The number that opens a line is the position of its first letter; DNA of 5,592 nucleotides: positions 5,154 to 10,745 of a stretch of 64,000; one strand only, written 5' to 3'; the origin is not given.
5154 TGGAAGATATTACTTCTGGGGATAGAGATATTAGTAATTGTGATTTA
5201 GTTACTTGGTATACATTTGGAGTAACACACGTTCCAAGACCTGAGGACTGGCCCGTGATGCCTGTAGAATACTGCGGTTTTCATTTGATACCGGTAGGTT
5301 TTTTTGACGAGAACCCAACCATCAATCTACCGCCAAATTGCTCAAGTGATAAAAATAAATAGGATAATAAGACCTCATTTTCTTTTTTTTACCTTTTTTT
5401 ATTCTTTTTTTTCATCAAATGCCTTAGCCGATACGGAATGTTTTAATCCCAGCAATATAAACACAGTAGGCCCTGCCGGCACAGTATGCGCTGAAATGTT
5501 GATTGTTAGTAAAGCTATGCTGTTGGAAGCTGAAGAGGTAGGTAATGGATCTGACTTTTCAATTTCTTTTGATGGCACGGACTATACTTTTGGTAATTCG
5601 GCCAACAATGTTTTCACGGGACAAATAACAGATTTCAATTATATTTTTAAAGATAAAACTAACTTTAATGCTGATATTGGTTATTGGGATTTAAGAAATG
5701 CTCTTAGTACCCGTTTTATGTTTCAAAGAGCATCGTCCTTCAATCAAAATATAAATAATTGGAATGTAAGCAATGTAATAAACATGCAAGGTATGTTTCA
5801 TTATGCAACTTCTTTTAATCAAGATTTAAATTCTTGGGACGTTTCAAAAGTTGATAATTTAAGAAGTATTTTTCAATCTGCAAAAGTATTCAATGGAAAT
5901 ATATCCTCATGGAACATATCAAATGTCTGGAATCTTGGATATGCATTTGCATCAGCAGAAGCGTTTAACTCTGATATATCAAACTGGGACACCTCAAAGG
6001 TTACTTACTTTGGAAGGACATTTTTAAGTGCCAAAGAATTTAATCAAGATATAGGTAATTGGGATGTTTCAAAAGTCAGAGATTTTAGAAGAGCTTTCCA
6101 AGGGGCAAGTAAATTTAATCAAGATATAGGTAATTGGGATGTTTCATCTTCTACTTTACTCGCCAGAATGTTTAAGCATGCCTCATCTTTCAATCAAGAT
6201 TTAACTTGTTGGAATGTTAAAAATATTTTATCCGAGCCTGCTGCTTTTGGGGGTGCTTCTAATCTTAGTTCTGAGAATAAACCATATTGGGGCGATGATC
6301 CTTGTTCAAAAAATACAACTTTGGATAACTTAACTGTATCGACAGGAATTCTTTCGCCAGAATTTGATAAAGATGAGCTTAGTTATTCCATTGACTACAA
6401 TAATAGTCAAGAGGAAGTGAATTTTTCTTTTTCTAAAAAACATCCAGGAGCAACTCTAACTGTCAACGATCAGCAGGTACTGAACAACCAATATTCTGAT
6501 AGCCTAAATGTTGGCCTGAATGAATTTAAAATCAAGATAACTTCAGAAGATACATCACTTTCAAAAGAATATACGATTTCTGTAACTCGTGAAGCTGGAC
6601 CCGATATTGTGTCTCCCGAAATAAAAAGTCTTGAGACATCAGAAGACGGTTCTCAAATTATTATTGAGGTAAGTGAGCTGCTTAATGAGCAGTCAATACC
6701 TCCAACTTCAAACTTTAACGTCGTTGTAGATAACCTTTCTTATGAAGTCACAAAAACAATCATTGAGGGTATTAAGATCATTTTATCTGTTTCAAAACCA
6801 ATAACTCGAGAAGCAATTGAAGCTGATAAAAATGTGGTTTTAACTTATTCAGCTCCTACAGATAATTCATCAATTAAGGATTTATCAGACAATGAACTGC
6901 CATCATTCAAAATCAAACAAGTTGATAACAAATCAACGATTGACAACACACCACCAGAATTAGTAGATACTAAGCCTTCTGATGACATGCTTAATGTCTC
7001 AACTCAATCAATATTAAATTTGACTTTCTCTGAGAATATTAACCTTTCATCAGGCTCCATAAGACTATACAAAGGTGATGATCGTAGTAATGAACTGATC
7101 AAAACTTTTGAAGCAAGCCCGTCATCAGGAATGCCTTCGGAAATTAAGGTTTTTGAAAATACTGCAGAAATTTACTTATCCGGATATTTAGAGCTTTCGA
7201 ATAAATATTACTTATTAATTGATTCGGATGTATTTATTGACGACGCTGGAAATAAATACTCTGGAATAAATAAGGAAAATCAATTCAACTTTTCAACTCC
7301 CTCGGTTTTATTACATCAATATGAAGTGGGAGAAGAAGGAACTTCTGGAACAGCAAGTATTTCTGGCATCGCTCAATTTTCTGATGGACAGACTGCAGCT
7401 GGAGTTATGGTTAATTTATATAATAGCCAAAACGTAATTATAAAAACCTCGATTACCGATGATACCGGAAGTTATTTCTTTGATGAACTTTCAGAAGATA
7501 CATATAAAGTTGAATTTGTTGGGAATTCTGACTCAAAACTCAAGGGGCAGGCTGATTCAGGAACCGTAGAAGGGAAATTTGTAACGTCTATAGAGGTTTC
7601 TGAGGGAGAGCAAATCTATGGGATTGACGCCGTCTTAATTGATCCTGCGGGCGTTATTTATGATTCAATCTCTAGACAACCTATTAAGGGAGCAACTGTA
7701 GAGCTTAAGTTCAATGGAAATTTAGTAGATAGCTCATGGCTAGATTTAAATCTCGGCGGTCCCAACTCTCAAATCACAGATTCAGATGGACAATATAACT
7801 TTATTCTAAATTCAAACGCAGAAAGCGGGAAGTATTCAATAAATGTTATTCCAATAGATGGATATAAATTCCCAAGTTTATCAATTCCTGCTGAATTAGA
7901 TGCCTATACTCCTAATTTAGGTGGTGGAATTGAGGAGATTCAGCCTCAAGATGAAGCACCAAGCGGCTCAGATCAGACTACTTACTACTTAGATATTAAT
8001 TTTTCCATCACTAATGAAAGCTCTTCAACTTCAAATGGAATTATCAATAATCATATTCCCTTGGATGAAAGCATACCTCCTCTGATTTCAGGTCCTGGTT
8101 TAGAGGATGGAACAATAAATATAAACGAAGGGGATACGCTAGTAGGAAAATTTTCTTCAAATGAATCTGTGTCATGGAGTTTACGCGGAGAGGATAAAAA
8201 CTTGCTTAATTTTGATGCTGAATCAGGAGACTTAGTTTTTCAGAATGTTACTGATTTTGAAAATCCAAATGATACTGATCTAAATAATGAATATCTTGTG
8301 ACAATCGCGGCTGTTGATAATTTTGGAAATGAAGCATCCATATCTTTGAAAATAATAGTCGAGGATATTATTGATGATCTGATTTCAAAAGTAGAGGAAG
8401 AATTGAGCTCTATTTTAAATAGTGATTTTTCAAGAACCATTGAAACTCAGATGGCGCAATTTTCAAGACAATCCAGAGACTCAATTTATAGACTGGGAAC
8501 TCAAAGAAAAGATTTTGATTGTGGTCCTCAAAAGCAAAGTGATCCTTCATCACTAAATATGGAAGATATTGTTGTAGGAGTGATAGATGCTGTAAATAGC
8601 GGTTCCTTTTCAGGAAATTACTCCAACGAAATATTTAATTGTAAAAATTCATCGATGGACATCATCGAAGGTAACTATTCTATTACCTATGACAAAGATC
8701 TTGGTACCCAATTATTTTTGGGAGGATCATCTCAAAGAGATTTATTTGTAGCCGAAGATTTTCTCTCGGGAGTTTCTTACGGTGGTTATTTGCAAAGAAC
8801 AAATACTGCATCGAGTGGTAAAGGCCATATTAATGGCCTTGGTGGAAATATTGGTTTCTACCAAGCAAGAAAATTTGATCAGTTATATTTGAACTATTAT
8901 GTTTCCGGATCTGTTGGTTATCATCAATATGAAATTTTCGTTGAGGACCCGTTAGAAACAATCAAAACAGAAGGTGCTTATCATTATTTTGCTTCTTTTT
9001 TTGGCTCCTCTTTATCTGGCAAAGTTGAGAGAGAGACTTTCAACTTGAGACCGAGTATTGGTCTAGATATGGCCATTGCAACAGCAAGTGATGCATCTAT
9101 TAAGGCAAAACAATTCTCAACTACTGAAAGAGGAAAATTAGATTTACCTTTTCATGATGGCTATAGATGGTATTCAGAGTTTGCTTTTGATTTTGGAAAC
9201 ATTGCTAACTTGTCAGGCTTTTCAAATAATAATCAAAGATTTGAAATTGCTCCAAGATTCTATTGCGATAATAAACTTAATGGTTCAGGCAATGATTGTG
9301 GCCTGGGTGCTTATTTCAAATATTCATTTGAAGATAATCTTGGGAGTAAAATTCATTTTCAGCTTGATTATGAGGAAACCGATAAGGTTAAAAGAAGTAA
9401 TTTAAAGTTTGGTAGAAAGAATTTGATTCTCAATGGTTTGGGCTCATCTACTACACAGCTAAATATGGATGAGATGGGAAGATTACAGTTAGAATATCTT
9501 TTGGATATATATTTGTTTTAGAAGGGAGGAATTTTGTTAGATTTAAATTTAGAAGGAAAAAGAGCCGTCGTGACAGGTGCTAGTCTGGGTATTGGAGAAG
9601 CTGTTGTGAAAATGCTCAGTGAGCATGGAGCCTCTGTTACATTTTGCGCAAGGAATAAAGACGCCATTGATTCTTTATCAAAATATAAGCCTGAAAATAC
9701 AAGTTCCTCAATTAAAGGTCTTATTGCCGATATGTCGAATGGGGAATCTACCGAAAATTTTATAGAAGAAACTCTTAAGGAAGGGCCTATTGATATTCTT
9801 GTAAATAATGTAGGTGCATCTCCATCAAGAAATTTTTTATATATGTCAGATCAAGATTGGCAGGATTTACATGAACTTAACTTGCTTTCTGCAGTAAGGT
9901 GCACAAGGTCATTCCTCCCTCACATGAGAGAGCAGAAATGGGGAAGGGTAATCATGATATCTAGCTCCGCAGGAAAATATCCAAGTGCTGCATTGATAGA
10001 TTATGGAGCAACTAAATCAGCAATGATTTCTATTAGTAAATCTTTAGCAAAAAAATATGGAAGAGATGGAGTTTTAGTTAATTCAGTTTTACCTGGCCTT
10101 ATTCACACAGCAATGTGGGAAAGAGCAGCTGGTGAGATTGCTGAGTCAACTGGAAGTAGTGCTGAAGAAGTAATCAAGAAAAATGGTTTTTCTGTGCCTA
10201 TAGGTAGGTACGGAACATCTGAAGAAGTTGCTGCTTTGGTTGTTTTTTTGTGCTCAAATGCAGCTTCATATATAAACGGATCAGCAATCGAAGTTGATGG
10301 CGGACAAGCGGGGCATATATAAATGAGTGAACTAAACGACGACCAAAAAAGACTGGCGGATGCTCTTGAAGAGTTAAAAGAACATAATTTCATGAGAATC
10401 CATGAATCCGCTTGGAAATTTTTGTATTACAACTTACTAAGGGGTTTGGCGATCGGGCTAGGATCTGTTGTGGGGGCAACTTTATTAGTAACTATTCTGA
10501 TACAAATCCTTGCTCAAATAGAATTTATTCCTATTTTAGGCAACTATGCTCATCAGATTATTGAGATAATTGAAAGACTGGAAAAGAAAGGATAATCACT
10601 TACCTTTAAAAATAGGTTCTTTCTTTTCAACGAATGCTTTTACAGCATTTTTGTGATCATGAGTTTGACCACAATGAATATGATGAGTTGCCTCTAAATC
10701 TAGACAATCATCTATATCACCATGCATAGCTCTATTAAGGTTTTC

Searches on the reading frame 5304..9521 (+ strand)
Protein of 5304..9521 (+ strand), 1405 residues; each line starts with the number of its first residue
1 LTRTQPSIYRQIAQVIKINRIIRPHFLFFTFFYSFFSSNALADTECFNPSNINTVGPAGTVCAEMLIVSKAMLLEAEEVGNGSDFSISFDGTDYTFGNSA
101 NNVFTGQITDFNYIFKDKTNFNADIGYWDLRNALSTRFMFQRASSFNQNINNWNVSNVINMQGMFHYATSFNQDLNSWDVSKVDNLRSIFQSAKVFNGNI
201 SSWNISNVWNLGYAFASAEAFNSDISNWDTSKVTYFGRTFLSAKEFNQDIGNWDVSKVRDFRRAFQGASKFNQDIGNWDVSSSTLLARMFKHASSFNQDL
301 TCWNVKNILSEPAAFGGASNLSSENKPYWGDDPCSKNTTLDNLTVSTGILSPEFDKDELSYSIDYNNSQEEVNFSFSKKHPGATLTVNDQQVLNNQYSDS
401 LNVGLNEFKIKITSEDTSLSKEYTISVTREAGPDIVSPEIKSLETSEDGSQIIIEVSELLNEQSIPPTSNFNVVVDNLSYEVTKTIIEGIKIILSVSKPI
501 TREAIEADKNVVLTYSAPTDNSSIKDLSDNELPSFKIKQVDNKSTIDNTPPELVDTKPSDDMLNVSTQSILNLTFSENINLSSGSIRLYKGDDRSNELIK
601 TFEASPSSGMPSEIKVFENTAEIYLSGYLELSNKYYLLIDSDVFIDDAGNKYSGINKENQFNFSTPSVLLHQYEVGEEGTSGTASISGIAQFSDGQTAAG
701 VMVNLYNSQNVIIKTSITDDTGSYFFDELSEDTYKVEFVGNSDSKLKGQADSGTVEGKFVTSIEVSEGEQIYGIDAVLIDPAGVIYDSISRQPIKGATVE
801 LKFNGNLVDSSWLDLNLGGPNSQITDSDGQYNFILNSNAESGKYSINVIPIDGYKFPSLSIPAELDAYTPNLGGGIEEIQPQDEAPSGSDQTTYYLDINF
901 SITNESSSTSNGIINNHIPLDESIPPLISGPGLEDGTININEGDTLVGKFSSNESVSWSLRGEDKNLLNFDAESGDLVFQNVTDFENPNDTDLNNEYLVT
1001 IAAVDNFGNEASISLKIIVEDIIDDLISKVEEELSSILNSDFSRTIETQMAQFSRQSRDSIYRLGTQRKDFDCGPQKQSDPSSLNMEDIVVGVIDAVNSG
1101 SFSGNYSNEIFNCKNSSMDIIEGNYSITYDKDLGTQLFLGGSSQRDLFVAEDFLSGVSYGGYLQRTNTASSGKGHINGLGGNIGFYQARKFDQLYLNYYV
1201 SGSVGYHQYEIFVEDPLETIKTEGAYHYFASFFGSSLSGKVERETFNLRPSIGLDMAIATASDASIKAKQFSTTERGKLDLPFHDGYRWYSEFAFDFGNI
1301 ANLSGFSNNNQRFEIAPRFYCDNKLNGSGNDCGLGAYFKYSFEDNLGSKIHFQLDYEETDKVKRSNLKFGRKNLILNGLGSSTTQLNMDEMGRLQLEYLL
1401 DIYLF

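Call 8: search_protein_families(library=pfam, proteins=[window:5304-9521:+], max_evalue=0.00001)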
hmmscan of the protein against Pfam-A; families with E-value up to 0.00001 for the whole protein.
window:5304-9521:+ (1405 aa): 5 families
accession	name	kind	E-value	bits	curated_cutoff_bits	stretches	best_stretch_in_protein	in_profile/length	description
PF03382.20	DUF285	-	1.2e-78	261.1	25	3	223-324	15-116/120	Mycoplasma protein of unknown function, DUF285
PF12733.13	Cadherin-like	-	9e-14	52.1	24.2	1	340-430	1-89/89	Cadherin-like beta sandwich domain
PF17210.9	SdrD_B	-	8.9e-12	45.6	29.7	1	696-745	22-71/112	SdrD B-like domain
PF13620.12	CarboxypepD_reg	-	4.8e-09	36.9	32.3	0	685-738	1-54/82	Carboxypeptidase regulatory-like domain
PF13205.12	Big_5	-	6.9e-09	36.8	23.6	1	547-665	1-105/105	Bacterial Ig-like domain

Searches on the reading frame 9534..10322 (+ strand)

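Call 8: search_protein_families(library=pfam, proteins=[window:9534-10322:+], max_evalue=0.00001)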
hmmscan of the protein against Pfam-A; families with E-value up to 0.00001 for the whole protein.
window:9534-10322:+ (262 aa): 3 families
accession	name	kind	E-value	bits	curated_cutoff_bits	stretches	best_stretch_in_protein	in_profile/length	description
PF13561.12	adh_short_C2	-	3.3e-50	171.3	27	1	15-257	1-234/236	Enoyl-(Acyl carrier protein) reductase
PF00106.31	adh_short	-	8e-50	169.5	26.6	1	9-197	1-189/195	short chain dehydrogenase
PF08659.16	KR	-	5.7e-08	33.3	22.6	1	12-170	4-162/180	KR domain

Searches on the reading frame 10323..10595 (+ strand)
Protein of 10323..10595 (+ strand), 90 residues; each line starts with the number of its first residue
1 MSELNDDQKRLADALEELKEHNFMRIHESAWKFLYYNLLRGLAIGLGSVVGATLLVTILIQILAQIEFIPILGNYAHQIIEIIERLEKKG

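Call 8: search_protein_families(library=pfam, proteins=[window:10323-10595:+], max_evalue=0.00001)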
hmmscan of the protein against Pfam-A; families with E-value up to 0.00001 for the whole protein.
window:10323-10595:+ (90 aa): 1 family
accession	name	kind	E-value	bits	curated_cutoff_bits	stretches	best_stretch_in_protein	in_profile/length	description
PF18910.5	DUF5665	-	4.6e-20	71.9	27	1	29-84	1-56/56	Domain of unknown function (DUF5665)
